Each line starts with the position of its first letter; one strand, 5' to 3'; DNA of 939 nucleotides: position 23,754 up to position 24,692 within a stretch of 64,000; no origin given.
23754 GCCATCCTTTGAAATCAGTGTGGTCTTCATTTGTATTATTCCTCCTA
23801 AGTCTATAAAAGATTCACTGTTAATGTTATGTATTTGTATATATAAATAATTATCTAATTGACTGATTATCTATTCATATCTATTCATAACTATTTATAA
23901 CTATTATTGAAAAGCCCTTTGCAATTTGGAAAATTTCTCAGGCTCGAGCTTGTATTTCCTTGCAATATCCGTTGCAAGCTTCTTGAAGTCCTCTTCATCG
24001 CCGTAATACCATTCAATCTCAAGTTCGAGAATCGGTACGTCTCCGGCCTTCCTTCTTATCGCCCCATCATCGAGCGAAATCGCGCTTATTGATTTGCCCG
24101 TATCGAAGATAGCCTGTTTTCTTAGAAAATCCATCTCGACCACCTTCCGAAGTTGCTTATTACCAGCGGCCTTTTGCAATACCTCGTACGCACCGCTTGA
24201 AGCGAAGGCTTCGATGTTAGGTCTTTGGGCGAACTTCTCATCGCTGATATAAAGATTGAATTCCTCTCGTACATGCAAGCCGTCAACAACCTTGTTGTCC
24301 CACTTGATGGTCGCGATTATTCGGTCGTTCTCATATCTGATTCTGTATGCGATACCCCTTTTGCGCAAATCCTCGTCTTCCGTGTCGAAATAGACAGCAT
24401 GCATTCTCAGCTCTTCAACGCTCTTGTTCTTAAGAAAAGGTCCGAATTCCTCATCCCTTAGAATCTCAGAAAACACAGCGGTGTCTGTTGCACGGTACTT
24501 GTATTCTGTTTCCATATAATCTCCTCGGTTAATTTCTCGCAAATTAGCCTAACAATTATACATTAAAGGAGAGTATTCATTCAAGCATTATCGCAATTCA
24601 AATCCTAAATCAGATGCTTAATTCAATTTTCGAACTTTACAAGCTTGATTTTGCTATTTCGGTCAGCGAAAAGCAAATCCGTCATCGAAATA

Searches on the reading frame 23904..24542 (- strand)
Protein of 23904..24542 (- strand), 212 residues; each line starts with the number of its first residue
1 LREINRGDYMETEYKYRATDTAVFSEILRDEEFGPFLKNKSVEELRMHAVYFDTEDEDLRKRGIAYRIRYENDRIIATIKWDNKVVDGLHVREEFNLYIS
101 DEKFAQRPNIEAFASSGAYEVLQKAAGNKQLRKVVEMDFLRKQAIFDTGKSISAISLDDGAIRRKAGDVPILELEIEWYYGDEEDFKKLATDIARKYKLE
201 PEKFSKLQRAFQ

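Call 8: search_protein_families(library=pfam, proteins=[window:23904-24542:-])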
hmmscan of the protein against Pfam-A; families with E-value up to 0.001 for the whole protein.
window:23904-24542:- (212 aa): 1 family
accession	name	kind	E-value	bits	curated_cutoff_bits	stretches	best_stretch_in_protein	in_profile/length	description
PF01928.26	CYTH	-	3.8e-15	56.6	23.2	1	11-210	3-178/179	CYTH domain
